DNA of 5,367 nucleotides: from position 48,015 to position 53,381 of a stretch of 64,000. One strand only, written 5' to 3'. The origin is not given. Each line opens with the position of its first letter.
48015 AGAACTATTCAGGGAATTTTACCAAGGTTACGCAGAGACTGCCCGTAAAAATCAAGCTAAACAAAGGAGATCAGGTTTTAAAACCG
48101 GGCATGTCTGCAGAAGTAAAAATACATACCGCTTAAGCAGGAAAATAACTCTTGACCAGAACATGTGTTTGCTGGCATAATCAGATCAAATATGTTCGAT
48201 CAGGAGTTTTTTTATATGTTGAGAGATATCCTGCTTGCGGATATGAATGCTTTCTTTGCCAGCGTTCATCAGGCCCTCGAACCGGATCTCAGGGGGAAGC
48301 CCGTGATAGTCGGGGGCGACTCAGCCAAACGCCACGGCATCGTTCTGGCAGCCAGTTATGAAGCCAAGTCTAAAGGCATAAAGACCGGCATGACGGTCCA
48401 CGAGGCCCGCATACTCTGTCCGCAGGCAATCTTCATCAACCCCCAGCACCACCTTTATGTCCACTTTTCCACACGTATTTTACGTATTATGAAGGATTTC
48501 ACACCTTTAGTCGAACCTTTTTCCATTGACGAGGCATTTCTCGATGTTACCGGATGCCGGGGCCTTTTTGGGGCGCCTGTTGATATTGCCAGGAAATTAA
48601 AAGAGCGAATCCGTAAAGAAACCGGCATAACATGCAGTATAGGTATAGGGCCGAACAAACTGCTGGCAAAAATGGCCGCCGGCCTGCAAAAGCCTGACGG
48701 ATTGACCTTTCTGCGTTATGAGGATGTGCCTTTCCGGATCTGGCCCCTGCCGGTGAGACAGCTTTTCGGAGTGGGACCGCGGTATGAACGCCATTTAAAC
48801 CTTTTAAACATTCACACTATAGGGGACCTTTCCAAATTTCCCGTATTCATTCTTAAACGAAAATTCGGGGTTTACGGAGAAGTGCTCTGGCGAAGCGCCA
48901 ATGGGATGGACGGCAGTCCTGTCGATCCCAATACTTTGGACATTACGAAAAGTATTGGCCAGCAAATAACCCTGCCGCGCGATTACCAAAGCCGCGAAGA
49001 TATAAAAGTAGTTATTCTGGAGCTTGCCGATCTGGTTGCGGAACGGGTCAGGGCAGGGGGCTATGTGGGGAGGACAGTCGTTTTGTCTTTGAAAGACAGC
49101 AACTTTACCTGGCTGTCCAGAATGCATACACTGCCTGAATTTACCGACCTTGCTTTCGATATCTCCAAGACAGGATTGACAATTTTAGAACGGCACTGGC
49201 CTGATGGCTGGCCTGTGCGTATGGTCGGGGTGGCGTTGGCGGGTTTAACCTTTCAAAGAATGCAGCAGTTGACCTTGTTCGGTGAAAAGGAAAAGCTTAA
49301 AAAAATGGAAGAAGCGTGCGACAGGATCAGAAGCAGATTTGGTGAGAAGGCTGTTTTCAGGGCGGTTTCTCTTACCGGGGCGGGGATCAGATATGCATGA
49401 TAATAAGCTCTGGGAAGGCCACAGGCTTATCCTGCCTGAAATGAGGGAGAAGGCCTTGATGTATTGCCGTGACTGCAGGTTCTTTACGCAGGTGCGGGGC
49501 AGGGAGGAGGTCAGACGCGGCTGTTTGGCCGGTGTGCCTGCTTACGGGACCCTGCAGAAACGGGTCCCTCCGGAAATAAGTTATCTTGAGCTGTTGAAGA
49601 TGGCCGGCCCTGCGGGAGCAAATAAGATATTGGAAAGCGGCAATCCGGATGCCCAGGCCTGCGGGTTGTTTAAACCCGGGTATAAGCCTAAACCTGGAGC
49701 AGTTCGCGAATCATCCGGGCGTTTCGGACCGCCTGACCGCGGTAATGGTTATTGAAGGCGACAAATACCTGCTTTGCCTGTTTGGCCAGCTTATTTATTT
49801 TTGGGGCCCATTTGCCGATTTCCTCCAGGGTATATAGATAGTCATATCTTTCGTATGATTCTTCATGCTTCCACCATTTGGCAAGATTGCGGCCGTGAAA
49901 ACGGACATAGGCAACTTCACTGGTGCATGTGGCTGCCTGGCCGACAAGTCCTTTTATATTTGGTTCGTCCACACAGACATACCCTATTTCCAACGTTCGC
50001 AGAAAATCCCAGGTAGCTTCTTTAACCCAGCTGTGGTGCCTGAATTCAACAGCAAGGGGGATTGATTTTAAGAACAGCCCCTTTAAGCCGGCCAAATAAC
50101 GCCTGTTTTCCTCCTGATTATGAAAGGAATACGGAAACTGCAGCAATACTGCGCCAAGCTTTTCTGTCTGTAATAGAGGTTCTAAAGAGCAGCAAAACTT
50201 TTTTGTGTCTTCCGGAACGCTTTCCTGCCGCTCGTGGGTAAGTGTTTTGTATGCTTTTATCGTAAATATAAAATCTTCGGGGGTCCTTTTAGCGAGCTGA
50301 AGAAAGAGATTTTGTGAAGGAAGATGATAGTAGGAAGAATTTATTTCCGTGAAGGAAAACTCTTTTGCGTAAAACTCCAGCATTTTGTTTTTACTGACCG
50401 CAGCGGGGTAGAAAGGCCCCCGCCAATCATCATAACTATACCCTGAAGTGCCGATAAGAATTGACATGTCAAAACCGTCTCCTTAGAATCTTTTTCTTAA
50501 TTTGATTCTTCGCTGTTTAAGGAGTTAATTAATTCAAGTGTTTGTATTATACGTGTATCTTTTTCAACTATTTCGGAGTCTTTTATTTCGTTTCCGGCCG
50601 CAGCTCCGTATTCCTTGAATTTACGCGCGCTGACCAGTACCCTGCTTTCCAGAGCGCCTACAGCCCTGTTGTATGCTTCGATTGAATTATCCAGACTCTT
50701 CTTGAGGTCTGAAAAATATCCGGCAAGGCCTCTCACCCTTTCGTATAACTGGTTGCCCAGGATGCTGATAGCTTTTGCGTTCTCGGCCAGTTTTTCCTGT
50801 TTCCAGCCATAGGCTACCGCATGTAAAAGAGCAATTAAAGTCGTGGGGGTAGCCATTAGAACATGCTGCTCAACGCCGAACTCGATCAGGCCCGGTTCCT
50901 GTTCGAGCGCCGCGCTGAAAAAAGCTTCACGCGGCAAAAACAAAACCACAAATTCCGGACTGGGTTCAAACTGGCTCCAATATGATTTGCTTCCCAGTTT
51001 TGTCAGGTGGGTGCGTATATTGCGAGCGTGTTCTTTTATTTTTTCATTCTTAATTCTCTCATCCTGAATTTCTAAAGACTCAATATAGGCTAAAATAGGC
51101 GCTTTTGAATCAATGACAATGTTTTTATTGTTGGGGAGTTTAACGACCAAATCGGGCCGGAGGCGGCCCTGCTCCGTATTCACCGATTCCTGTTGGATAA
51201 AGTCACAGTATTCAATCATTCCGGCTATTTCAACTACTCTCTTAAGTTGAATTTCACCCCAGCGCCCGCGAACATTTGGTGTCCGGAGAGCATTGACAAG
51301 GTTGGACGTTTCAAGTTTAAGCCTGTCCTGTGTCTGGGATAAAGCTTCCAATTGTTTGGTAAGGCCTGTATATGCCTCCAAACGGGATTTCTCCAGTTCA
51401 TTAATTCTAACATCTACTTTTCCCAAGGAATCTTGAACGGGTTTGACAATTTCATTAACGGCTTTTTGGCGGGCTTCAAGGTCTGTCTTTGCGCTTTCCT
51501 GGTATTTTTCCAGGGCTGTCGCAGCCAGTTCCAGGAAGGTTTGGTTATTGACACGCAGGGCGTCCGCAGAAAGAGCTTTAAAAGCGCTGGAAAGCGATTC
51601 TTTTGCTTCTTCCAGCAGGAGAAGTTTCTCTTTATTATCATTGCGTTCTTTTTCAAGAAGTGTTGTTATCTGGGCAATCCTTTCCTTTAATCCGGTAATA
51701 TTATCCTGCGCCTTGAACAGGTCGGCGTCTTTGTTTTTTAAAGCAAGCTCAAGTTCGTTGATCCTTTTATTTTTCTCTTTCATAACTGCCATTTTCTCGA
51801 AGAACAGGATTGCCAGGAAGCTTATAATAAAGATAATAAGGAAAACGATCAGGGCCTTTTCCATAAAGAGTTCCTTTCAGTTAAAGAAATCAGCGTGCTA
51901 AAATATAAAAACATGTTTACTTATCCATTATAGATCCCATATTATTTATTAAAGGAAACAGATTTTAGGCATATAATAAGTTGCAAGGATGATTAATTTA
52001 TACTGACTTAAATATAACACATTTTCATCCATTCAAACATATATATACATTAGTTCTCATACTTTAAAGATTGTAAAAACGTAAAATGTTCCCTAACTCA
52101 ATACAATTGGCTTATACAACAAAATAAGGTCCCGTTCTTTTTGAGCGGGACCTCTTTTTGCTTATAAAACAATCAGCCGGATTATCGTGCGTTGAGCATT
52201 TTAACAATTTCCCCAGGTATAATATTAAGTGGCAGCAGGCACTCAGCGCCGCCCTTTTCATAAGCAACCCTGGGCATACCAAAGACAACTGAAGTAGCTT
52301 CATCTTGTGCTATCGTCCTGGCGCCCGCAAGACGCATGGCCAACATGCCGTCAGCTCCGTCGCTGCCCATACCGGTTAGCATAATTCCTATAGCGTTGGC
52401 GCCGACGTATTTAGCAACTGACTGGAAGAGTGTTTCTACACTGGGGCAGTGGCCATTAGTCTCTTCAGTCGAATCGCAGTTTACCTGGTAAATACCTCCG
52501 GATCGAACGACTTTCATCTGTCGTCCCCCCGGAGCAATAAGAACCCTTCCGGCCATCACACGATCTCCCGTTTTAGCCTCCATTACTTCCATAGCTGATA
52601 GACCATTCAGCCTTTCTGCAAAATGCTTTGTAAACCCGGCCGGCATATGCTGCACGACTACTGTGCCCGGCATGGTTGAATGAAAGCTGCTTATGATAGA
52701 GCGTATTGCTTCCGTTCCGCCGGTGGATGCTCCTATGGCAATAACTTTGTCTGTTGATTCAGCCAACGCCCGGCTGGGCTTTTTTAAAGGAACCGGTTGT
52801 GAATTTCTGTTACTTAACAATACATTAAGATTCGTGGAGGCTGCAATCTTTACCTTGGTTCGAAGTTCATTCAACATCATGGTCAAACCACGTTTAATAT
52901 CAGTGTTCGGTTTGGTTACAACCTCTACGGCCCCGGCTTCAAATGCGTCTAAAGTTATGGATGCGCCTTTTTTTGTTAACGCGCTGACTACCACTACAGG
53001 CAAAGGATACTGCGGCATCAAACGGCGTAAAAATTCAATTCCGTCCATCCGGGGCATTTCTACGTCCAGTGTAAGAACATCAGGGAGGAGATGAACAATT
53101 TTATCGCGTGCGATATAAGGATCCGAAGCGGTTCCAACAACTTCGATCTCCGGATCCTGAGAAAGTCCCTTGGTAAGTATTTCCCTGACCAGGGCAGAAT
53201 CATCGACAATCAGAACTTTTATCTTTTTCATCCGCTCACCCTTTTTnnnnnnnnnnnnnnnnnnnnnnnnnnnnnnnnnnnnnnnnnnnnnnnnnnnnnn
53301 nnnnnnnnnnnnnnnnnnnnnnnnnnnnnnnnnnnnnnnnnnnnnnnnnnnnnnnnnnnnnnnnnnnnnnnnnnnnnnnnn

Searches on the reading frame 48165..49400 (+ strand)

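Call 68: search_protein_families(library=pfam, proteins=[window:48165-49400:+], max_evalue=0.00001)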
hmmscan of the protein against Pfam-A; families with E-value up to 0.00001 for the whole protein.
window:48165-49400:+ (411 aa): 3 families
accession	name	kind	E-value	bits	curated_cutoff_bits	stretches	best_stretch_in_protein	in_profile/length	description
PF00817.25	IMS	-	2.3e-54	183.8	23.2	1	26-172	2-147/148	impB/mucB/samB family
PF11799.13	IMS_C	-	3.6e-24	85.7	20.7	1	262-371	2-109/109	impB/mucB/samB family C-terminal domain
PF21999.2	IMS_HHH_1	-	2.9e-06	28.1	27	0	200-249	3-53/53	DNA polymerase-iota, thumb domain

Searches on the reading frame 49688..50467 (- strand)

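Call 68: search_protein_families(library=pfam, proteins=[window:49688-50467:-], max_evalue=0.00001)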
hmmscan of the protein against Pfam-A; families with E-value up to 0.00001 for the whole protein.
window:49688-50467:- (259 aa): 1 family
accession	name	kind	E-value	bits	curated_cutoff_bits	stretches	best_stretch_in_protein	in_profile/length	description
PF01904.24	DUF72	-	1.8e-65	221.5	25.3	1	20-255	1-216/217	Protein of unknown function DUF72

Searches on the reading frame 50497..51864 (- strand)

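Call 68: search_protein_families(library=pfam, proteins=[window:50497-51864:-], max_evalue=0.00001)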
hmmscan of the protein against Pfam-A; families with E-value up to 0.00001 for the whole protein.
window:50497-51864:- (455 aa): 1 family
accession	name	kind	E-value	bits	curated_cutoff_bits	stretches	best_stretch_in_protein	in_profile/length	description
PF02646.22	RmuC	-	6.7e-95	318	26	1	135-424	2-289/291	RmuC family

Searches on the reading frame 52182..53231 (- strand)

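Call 68: search_protein_families(library=pfam, proteins=[window:52182-53231:-], max_evalue=0.00001)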
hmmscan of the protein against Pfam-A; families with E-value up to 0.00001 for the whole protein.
window:52182-53231:- (349 aa): 2 families
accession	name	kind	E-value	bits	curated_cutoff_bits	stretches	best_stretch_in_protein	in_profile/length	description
PF01339.22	CheB_methylest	-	2.2e-60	203.8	24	1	164-342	1-174/174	CheB methylesterase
PF00072.30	Response_reg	-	5.5e-20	72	30.2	1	6-110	1-102/111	Response regulator receiver domain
